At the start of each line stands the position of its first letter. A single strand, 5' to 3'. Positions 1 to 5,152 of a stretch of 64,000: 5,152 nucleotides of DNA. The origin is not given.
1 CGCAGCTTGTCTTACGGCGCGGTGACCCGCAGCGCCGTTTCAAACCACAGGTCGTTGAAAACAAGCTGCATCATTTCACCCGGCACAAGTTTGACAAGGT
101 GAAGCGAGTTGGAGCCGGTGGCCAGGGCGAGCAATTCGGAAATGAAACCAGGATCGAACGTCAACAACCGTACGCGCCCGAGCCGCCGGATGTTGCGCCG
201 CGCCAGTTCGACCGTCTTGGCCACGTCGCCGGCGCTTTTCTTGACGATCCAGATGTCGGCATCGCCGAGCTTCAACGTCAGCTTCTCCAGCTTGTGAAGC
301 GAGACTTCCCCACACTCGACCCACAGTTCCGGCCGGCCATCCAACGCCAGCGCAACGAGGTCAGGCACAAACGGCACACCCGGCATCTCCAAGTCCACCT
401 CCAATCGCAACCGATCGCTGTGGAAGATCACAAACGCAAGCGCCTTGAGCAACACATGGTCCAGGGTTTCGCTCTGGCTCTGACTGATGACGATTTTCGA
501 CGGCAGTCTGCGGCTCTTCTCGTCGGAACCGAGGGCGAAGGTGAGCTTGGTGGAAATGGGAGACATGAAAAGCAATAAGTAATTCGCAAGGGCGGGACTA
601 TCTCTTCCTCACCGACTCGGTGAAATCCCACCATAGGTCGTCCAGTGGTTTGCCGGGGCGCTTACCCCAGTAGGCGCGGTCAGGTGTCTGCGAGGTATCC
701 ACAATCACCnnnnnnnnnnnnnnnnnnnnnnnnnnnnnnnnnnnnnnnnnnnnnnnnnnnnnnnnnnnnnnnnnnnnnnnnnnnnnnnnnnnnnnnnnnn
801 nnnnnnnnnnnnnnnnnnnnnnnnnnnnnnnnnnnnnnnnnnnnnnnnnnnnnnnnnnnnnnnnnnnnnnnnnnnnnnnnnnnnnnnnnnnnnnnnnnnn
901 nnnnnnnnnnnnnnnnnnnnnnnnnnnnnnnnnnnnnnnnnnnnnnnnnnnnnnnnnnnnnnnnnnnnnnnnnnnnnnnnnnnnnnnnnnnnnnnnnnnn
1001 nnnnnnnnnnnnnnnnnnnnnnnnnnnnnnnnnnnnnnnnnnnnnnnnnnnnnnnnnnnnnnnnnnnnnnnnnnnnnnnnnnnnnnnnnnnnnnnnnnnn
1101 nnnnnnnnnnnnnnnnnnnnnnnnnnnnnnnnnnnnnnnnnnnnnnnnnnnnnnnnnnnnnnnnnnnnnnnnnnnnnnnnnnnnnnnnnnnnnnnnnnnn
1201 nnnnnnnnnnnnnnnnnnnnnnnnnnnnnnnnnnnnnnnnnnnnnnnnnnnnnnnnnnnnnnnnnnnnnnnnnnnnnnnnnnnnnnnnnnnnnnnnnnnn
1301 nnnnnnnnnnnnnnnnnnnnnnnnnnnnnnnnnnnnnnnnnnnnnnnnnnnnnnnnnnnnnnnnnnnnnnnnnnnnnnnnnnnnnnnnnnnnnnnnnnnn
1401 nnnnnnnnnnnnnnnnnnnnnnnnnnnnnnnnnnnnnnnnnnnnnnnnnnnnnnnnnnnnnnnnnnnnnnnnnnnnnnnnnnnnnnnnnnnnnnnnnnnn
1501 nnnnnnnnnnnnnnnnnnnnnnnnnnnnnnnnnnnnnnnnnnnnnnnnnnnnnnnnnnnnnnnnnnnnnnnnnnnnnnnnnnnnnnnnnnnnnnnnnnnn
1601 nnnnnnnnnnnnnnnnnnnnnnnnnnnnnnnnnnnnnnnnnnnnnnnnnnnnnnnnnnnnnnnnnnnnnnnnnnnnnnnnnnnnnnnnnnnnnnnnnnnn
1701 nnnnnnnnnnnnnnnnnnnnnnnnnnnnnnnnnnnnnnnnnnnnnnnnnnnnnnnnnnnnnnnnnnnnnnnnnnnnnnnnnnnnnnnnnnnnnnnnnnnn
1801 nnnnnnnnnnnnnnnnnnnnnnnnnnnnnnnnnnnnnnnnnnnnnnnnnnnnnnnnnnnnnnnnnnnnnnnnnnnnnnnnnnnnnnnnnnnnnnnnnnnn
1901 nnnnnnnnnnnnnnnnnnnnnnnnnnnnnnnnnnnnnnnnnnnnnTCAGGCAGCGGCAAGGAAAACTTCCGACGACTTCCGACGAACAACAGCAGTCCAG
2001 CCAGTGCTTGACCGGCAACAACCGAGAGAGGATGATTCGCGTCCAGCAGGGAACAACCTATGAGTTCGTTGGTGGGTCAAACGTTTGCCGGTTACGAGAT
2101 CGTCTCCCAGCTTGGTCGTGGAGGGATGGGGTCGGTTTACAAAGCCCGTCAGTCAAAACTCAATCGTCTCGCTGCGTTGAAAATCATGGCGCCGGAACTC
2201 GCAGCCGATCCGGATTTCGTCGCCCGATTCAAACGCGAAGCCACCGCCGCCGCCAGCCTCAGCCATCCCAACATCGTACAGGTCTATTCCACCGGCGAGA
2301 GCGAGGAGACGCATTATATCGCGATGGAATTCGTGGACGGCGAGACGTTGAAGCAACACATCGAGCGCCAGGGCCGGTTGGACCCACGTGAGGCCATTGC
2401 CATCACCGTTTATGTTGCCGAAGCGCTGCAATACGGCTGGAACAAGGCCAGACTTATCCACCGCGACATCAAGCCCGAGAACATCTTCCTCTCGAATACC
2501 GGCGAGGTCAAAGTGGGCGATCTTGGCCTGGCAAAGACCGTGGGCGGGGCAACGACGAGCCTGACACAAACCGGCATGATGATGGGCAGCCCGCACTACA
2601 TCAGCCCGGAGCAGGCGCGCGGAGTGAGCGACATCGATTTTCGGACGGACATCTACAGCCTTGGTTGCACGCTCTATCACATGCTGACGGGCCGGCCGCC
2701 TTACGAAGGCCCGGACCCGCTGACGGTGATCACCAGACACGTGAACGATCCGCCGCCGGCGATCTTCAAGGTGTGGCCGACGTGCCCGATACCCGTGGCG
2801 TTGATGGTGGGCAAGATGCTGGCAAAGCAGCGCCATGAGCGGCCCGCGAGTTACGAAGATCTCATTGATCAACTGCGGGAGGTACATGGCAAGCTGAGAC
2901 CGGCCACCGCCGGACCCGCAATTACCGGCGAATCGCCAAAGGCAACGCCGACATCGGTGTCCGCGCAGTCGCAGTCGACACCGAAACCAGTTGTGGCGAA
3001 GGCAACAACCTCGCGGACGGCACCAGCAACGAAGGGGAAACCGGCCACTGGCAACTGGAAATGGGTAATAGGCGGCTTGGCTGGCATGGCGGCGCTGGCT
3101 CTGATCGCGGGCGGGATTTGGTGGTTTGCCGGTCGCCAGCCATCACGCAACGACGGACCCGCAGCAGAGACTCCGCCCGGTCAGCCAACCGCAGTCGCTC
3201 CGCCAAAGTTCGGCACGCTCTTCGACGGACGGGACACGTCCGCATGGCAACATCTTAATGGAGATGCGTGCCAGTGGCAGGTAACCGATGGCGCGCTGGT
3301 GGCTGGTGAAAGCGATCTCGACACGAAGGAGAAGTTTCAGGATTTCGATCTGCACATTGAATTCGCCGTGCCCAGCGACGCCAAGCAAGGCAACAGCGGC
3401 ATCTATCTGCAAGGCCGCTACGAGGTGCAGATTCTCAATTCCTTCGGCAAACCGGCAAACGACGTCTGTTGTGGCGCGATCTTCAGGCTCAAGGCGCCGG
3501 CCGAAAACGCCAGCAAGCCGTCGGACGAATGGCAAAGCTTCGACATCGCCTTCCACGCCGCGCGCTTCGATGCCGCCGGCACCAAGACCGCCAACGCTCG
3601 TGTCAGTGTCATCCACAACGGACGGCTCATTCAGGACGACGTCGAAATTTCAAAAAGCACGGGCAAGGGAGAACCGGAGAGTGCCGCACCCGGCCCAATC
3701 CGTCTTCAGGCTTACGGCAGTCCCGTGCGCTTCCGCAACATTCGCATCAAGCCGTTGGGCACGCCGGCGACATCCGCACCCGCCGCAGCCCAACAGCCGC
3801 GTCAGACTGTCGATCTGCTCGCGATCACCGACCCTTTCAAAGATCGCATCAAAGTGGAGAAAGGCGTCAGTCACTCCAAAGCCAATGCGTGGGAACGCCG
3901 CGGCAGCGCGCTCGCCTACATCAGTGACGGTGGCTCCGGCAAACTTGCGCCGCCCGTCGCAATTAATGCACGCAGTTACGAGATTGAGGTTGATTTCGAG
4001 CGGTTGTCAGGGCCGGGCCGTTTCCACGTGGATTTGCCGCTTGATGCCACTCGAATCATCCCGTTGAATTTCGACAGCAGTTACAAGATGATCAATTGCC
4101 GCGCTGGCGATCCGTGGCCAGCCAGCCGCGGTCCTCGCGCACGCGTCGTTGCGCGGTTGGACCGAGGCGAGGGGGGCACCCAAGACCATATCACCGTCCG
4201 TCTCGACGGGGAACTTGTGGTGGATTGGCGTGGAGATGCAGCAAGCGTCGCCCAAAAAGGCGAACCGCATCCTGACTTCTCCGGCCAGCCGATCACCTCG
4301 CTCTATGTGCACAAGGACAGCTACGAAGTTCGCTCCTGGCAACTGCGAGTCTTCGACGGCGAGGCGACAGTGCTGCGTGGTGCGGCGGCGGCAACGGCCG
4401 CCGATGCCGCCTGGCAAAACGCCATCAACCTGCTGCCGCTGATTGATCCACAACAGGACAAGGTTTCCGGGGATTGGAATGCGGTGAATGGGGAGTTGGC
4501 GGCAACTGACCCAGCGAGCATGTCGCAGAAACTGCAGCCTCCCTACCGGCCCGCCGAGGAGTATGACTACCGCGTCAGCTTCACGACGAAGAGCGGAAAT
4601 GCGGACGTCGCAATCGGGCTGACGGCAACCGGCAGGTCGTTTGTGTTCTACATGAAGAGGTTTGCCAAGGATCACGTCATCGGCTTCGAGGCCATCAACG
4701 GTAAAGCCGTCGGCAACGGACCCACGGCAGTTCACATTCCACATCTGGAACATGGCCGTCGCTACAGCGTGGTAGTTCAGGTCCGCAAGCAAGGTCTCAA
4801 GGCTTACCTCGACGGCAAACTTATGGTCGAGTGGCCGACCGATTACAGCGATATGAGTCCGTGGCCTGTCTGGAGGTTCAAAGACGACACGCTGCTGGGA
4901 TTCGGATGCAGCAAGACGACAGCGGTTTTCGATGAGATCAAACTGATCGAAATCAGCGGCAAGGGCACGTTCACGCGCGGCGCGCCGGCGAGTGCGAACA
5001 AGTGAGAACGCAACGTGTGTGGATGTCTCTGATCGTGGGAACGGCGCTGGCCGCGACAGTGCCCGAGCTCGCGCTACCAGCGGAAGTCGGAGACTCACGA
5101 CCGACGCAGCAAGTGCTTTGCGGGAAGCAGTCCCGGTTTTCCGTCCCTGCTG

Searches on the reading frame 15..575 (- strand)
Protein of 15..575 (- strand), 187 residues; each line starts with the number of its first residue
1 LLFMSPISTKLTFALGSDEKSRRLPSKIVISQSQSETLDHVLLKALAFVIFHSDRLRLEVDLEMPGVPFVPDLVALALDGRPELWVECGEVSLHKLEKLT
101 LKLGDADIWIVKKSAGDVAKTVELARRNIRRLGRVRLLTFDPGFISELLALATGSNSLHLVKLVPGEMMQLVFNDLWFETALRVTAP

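Call 100: search_protein_families(library=pfam, proteins=[window:15-575:-], max_evalue=0.001)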
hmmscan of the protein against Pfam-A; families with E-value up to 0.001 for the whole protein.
window:15-575:- (187 aa): 1 family
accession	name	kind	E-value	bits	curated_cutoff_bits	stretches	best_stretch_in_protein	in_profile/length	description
PF07152.18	YaeQ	-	1.9e-09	37.9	25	1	28-159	27-152/173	YaeQ protein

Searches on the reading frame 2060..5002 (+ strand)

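Call 7: search_protein_families(library=pfam, proteins=[window:2060-5002:+], max_evalue=0.1)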
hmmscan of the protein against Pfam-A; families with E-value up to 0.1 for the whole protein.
window:2060-5002:+ (981 aa): 6 families
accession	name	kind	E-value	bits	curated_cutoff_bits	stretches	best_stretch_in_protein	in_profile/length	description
PF00069.31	Pkinase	-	1.4e-50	172.5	31.7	1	12-263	1-253/263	Protein kinase domain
PF06439.18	3keto-disac_hyd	-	7.6e-43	147.2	26.8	1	384-564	2-187/187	3-keto-disaccharide hydrolase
PF07714.23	PK_Tyr_Ser-Thr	-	2.7e-30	106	23.1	1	14-263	3-250/258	Protein tyrosine and serine/threonine kinase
PF14531.12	Kinase-like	-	5.2e-05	23.1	25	1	95-261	130-289/289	Kinase-like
PF01636.29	APH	-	0.00024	21.4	23.2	0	39-122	24-103/239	Phosphotransferase enzyme family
PF03109.22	ABC1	-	0.0023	17.6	22.9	1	56-161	119-217/244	ABC1 atypical kinase-like domain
